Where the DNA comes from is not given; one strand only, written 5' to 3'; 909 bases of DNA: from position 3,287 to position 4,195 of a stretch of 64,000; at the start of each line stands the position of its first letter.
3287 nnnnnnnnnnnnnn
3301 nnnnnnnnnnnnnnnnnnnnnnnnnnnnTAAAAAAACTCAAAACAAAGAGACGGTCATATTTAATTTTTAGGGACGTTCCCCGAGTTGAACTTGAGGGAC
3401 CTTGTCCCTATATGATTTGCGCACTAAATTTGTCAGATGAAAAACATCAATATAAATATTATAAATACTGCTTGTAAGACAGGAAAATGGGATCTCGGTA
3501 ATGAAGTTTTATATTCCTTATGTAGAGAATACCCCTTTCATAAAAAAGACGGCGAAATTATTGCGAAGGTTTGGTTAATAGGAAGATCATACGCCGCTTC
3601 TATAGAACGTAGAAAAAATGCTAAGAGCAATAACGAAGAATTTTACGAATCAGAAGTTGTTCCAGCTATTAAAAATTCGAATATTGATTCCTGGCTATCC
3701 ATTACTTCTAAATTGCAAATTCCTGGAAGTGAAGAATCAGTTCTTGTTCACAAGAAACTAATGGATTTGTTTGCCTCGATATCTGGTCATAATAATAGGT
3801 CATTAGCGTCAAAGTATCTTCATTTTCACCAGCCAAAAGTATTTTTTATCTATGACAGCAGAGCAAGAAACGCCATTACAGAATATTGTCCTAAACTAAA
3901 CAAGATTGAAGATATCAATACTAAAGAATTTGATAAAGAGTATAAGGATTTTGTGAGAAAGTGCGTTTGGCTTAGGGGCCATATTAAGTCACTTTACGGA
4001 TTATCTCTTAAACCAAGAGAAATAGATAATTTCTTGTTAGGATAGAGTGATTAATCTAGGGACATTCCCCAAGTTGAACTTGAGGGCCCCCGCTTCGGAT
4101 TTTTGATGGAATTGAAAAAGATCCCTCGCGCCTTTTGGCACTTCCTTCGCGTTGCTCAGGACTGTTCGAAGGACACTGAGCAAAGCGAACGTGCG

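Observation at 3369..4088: An orphan 202-aa gene is precisely bracketed by 32-bp direct repeats (cassette-like insertion)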

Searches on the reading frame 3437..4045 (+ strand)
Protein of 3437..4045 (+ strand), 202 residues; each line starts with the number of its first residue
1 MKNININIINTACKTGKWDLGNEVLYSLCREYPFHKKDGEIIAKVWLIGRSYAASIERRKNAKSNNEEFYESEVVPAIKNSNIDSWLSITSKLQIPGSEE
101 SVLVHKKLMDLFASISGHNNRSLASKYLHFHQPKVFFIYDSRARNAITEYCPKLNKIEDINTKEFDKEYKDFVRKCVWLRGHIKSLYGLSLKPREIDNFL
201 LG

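Call 7: search_protein_families(library=pfam, proteins=[window:3437-4045:+], max_evalue=0.01)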
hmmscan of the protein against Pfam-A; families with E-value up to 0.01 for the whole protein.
window:3437-4045:+ (202 aa): 0 families

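Call 11: search_protein_families(library=padloc, proteins=[window:3437-4045:+], max_evalue=0.01)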
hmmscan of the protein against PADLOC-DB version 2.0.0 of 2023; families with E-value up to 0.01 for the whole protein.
window:3437-4045:+ (202 aa): 0 families

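Call 12: find_homologous_proteins(query=window:3437-4045:+, max_evalue=0.001)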
Query window:3437-4045:+ (202 aa): 2936 proteins with E <= 0.001 among 2999 candidates; the best 120 are listed.
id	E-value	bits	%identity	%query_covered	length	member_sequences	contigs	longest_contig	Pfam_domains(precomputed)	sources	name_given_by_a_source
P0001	2.6e-132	457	100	100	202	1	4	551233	PF27257.1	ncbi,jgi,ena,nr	ncbi:MAG: hypothetical protein PHI86_07365 [Candidatus Omnitrophica bacterium]|nr:hypothetical prote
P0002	5.1e-71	257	59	96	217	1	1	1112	PF27257.1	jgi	jgi:hypothetical protein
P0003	6.9e-71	257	54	100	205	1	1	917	-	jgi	jgi:hypothetical protein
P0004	1.7e-70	255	57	100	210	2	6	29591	-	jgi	jgi:hypothetical protein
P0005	1.9e-70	255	56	100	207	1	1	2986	-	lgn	-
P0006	4.3e-70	254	59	91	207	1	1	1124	-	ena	-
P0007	6.5e-70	253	57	100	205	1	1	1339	-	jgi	jgi:hypothetical protein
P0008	6.5e-70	253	56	100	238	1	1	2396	-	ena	-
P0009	9.5e-70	253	55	100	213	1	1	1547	-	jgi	jgi:hypothetical protein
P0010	1.1e-69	253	57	100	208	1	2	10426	-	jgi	jgi:hypothetical protein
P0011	1.8e-69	252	57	100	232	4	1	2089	-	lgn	-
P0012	2.3e-69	252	57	100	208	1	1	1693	-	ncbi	-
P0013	5.0e-69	250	57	98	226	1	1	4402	-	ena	-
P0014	6.6e-69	250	54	100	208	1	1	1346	-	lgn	-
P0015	1.2e-68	249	56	100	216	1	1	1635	-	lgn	-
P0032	4.9e-67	244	55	100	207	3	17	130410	-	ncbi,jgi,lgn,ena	ncbi:MAG: hypothetical protein ABSG86_10825 [Thermoguttaceae bacterium]|jgi:hypothetical protein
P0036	6.7e-67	244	57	91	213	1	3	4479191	-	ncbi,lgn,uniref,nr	ncbi:hypothetical protein [Desulfoferula mesophila]|uniref:Uncharacterized protein n=1 Tax=Desulfofe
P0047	7.2e-66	240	57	96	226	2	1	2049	PF27257.1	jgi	jgi:hypothetical protein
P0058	1.2e-64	236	57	96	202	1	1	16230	PF27257.1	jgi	jgi:hypothetical protein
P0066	1.2e-63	233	54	100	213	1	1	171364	-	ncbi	ncbi:MAG: hypothetical protein V1766_09535 [Pseudomonadota bacterium]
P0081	1.1e-60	223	52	96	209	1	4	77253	PF27257.1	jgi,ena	-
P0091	1.4e-58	216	51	98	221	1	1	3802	PF27257.1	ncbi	-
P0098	3.1e-58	215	51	99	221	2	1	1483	PF27257.1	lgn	-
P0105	9.5e-58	214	51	96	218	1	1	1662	PF27257.1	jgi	-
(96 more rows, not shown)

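Call 13: search_protein_families(library=ncbifam, proteins=[window:3437-4045:+], max_evalue=0.1)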
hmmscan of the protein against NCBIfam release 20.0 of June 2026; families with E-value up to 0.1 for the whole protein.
window:3437-4045:+ (202 aa): 0 families

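Call 14: find_encoding_contigs(protein=P0001, flank=10000, max_places=10)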
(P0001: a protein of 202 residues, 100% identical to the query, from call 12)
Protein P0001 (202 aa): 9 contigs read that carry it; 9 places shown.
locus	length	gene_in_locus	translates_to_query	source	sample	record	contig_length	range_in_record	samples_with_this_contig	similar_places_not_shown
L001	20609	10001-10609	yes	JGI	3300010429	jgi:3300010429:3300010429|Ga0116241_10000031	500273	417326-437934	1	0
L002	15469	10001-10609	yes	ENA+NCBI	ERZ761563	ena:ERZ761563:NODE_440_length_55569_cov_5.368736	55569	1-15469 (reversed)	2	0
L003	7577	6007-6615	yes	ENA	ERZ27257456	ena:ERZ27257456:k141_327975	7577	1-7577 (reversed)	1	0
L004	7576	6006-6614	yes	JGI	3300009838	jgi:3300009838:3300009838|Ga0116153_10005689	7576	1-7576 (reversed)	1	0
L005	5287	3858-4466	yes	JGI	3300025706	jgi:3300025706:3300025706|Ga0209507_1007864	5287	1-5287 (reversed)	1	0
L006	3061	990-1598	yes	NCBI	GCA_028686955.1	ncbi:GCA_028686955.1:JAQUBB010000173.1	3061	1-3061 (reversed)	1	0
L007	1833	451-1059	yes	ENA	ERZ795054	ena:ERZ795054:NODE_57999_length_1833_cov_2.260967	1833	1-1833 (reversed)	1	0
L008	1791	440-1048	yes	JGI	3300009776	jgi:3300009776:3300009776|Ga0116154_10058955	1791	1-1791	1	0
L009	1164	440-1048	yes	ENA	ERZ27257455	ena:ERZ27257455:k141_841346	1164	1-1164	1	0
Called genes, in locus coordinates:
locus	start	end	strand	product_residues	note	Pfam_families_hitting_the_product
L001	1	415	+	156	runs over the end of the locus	-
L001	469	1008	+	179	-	PF13801:Metal_resist, PF07813:LTXXQ (weak)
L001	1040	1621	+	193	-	PF20125:DUF6515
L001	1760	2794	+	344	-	PF00224:PK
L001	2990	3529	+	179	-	PF10543:ORF6N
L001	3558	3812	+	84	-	PF01541:GIY-YIG, PF10544:T5orf172 (weak)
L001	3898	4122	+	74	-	-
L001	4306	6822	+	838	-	PF00270:DEAD, PF04851:ResIII, PF18766:SWI2_SNF2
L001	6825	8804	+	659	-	PF02384:N6_Mtase, PF01170:UPF0020, PF07669:Eco57I (weak), PF01420:Methylase_S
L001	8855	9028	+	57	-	-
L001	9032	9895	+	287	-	-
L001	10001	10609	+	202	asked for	PF27257:HI_0787_N (weak)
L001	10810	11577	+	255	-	PF00041:fn3 (weak)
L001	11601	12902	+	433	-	PF00270:DEAD, PF04851:ResIII, PF00271:Helicase_C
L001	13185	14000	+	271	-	-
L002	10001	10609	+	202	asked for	PF27257:HI_0787_N (weak)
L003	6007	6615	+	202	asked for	PF27257:HI_0787_N (weak)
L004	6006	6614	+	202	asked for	PF27257:HI_0787_N (weak)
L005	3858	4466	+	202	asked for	PF27257:HI_0787_N (weak)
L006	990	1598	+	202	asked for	PF27257:HI_0787_N (weak)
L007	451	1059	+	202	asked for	PF27257:HI_0787_N (weak)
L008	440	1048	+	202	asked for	PF27257:HI_0787_N (weak)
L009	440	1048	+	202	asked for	PF27257:HI_0787_N (weak)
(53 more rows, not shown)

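Call 22: find_encoding_contigs(protein=P0036, flank=6000, max_places=2)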
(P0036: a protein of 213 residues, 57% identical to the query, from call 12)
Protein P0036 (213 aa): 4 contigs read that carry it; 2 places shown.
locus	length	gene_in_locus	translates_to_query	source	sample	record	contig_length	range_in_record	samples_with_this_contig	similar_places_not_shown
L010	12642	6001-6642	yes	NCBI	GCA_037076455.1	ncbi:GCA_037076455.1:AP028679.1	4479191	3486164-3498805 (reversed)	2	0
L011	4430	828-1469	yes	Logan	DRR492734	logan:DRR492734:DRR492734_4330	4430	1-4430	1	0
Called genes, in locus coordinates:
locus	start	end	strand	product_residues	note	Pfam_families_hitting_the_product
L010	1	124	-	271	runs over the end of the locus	PF12705:PDDEXK_1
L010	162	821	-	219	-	-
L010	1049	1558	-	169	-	-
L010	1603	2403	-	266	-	-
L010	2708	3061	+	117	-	PF12844:HTH_19, PF13560:HTH_31, PF01381:HTH_3, PF13443:HTH_26 (weak)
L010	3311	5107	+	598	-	PF03235:GmrSD_N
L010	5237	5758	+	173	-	-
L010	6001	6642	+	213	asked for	-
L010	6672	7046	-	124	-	-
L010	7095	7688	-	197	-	-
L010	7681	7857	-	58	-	-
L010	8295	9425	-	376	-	PF00989:PAS (weak), PF08448:PAS_4 (weak), PF13426:PAS_9 (weak), PF00512:HisKA, PF02518:HATPase_c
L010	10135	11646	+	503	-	PF22483:Mu-transpos_C_2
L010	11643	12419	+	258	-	PF01695:IstB_IS21, PF07728:AAA_5 (faint), PF13481:AAA_25 (weak), PF00308:Bac_DnaA, PF13191:AAA_16 (faint), PF00004:AAA (weak)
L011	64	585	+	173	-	-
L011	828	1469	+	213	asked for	-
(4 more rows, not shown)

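Call 23: find_encoding_contigs(protein=P0032, flank=6000, max_places=2)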
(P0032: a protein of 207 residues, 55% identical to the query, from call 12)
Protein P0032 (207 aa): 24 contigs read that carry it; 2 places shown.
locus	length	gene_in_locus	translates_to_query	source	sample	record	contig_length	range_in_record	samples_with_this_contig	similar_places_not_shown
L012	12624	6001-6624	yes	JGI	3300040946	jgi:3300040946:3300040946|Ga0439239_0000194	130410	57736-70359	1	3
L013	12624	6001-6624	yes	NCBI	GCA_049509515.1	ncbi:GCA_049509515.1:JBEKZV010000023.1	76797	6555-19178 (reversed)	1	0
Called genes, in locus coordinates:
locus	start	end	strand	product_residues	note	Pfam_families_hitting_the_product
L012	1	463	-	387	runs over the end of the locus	PF07690:MFS_1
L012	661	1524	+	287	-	PF00535:Glycos_transf_2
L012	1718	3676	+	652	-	PF16177:ACAS_N, PF00501:AMP-binding, PF13193:AMP-binding_C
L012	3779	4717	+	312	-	PF01012:ETF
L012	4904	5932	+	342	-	PF01012:ETF, PF00766:ETF_alpha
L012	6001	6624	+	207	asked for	-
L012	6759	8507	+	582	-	PF02771:Acyl-CoA_dh_N, PF02770:Acyl-CoA_dh_M, PF00441:Acyl-CoA_dh_1, PF08028:Acyl-CoA_dh_2, PF00441:Acyl-CoA_dh_1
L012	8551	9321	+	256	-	PF00106:adh_short, PF13561:adh_short_C2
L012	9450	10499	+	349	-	-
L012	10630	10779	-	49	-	-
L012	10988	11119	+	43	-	-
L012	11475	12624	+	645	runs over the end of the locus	-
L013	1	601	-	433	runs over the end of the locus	PF07690:MFS_1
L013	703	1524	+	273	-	PF00535:Glycos_transf_2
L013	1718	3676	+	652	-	PF16177:ACAS_N, PF00501:AMP-binding, PF13193:AMP-binding_C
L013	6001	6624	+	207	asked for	-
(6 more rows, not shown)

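Call 24: find_encoding_contigs(protein=P0066, flank=6000, max_places=2)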
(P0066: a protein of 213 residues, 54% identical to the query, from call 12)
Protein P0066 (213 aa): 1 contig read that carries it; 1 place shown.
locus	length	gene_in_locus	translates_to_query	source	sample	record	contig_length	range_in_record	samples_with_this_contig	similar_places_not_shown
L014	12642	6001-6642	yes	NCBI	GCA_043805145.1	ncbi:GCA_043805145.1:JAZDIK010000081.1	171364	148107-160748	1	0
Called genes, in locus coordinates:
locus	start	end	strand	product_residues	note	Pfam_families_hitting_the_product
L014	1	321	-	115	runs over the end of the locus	-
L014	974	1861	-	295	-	-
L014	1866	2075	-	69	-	-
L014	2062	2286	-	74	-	-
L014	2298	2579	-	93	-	-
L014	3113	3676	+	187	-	-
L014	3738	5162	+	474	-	PF27126:NmeDI_C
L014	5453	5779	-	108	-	PF13560:HTH_31 (weak), PF01381:HTH_3, PF12844:HTH_19 (weak)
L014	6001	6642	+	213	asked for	-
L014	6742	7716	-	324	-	-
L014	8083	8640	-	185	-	-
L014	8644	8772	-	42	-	-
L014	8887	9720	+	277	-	PF12146:Hydrolase_4 (faint), PF00561:Abhydrolase_1, PF12697:Abhydrolase_6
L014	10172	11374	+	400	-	PF01210:NAD_Gly3P_dh_N, PF07479:NAD_Gly3P_dh_C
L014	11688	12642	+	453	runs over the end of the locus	PF00291:PALP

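Call 39: predict_structure(alignment_id=A1)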
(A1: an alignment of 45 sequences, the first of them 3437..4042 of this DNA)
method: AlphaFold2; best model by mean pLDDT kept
length: 202 residues; sequences in the alignment: 45
mean_pLDDT: 93.8   pTM: 0.90
mean pLDDT of the five models: 93.8, 93.6, 93.2, 92.6, 92.4
residues with pLDDT >= 90: 174; 70-90: 18; 50-70: 10; < 50: 0
segments of 3 or more residues with pLDDT < 50: none
pLDDT, mean of each block of 10 residues (from residue 1): 94 91 96 97 95 77 66 96 97 94 98 93 98 97 97 98 97 99 98 98 91
secondary structure, 60 per line:
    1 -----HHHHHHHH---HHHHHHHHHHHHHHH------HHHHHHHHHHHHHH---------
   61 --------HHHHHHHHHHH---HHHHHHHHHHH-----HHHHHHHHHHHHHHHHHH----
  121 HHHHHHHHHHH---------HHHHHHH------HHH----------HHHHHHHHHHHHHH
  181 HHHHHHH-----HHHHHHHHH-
elements in order: H6-13 H17-31 H38-51 H69-79 H83-93 H99-116 H121-131 H141-147 H167-187 H193-201

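Call 41: search_solved_structures(query=A1, max_evalue=1)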
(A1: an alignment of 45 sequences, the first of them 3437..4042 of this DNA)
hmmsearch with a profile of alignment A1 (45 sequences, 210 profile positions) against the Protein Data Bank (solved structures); distinct sequences matched with E-value up to 1: 4.
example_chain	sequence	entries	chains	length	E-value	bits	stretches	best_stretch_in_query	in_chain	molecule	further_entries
7rkc_A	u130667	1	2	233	0.2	14.6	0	146-201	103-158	D_3_633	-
9l6o_F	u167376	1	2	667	0.4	13.6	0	95-150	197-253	Ribonucleoside-diphosphate reductase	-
8tm9_A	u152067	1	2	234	0.44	13.5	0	156-201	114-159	D_3_633_8x peptide bound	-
8tlp_A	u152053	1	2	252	0.57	13.1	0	156-201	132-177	D_3_633_8x, no peptide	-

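Call 42: fold_search(model_id=the predicted structure, library=pdb)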
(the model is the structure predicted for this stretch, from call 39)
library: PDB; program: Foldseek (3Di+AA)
matches with E <= 10: 111; with E <= 0.001: 0
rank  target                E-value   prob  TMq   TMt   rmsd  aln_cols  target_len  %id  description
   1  3knt_A                4.0e-01  0.82  0.48  0.47   7.4       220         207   15  Crystal structure of Methanocaldococcus jannaschii 8-oxoguanine glycosylase/lyase in complex with 15mer DNA containing (released 2010-02-02)
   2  3n0u_C                1.1e+00  0.38  0.38  0.37  11.1       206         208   14  Crystal structure of Tm1821, the 8-oxoguanine DNA glycosylase of Thermotoga maritima (released 2011-04-06)
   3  1tlv                  1.3e+00  0.08  0.19  0.19  16.5       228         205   11  Structure of the native and inactive LicT PRD from B. subtilis (released 2005-02-08)
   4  6b3i_A                1.4e+00  0.04  0.15  0.11  15.1       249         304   13  Annexin A13a (released 2018-10-10)
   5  6b3i_B                1.5e+00  0.04  0.15  0.11  15.2       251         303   13  Annexin A13a (released 2018-10-10)
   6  3n0u_A                1.6e+00  0.25  0.37  0.36  11.1       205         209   13  Crystal structure of Tm1821, the 8-oxoguanine DNA glycosylase of Thermotoga maritima (released 2011-04-06)
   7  7rut_A                1.9e+00  0.03  0.13  0.14  16.6       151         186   11  Structure of Human ATP:Cobalamin Adenosyltransferase R190C bound to ATP (released 2021-11-24)
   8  7rut_D                2.2e+00  0.03  0.13  0.13  16.3       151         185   10  Structure of Human ATP:Cobalamin Adenosyltransferase R190C bound to ATP (released 2021-11-24)
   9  1h99                  2.3e+00  0.04  0.18  0.17  18.8       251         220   10  PRD of LicT antiterminator from Bacillus subtilis (released 2001-08-28)
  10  4kpo_A                2.4e+00  0.03  0.14  0.10  16.7       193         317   11  Plant nucleoside hydrolase - ZmNRh3 enzyme (released 2013-11-27)
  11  3kq4_A                2.6e+00  0.04  0.18  0.12  15.0       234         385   13  Structure of Intrinsic Factor-Cobalamin bound to its receptor Cubilin (released 2010-03-09)
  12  6d5x_B                2.6e+00  0.03  0.13  0.14  16.4       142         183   10  Structure of Human ATP:Cobalamin Adenosyltransferase bound to ATP, Adenosylcobalamin, and Triphosphate (released 2018-10-10)
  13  6qfi_A                2.7e+00  0.06  0.17  0.20  14.4       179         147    9  Structure of human Mcl-1 in complex with BIM BH3 peptide (released 2019-06-12)
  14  7olb                  2.7e+00  0.06  0.23  0.21  13.6       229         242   12  Crystal structure of Pab-AGOG, an 8-oxoguanine DNA glycosylase from Pyrococcus abyssi (released 2022-06-01)
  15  9iht_A                2.8e+00  0.02  0.14  0.07  18.3       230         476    9  Crystal structure of GH57 family amylopullulanase from Aquifex aeolicus in complex with acarbose (released 2025-06-04)
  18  3knt_D                3.1e+00  0.16  0.36  0.35  11.0       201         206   15  Crystal structure of Methanocaldococcus jannaschii 8-oxoguanine glycosylase/lyase in complex with 15mer DNA containing (released 2010-02-02)
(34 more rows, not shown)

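Call 44: search_protein_families(library=phrogs, proteins=[window:3437-4045:+], max_evalue=0.01)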
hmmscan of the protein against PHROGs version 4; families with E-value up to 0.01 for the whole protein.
window:3437-4045:+ (202 aa): 0 families

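Call 46: find_related_loci(query=A1, collection=metagenome_contigs, flank=3000)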
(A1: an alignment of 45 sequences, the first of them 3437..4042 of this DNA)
Query A1 (202 aa) in metagenome_contigs; peptide patterns used: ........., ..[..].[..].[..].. (x = any residue, [..] = any of these).
600 stretches matched a pattern (row limit reached: there are more); 451 encode a relative of the query (tblastn E <= 1e-3); the best 80 are kept; 80 distinct loci.
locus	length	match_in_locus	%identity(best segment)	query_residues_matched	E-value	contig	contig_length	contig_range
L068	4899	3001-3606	57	1-202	2e-77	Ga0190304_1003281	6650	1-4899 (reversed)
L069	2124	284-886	58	1-201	3e-77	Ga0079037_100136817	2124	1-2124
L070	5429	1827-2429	54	1-201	6e-74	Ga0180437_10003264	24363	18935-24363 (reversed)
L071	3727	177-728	58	18-201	4e-74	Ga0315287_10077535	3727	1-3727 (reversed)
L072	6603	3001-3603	52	1-201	1e-71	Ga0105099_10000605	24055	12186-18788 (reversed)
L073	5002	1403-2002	53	1-201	2e-67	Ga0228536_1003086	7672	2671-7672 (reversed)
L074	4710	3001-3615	51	1-201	6e-67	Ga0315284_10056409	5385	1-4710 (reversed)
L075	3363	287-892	50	3-201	7e-65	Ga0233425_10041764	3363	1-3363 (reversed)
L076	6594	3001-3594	51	9-201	8e-64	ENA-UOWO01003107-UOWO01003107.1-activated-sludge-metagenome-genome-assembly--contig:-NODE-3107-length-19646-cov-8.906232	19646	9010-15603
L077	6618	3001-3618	50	3-201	1e-62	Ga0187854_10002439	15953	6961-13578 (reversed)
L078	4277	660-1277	50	3-201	1e-62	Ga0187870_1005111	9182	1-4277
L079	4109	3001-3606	50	3-201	2e-62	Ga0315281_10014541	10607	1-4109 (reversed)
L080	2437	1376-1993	50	3-201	3e-63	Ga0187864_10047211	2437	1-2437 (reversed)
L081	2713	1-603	50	4-201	2e-62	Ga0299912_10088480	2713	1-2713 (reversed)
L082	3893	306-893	51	9-201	7e-62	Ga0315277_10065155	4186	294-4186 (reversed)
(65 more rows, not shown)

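Call 70: search_protein_families(library=pfam, alignment_id=A1, max_evalue=1)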
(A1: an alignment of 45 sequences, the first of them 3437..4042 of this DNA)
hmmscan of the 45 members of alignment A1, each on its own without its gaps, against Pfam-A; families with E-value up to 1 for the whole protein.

A. member 1, window:3437-4042:+ (202 aa): 0 families

B. families by the number of members that match (of 45 scanned): 11 families
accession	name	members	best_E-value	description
PF19827.4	DUF6308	2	0.034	Family of unknown function (DUF6308)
PF12317.13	IFT46_B_C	2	0.067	Intraflagellar transport complex B protein 46 C terminal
PF18548.6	MetOD2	1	0.032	Metanogen output domain 2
PF00961.24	LAGLIDADG_1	1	0.11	LAGLIDADG endonuclease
PF16977.10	ApeC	1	0.13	C-terminal domain of apextrin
PF14876.11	RSF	1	0.16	Respiratory growth transcriptional regulator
PF13592.12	HTH_33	1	0.17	Winged helix-turn helix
PF24937.1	DUF7754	1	0.18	Domain of unknown function (DUF7754)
PF18339.7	Tudor_1_RapA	1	0.24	RapA N-terminal Tudor like domain 1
PF04363.17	DUF496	1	0.25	Protein of unknown function (DUF496)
PF07874.16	DUF1660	1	0.37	Prophage protein (DUF1660)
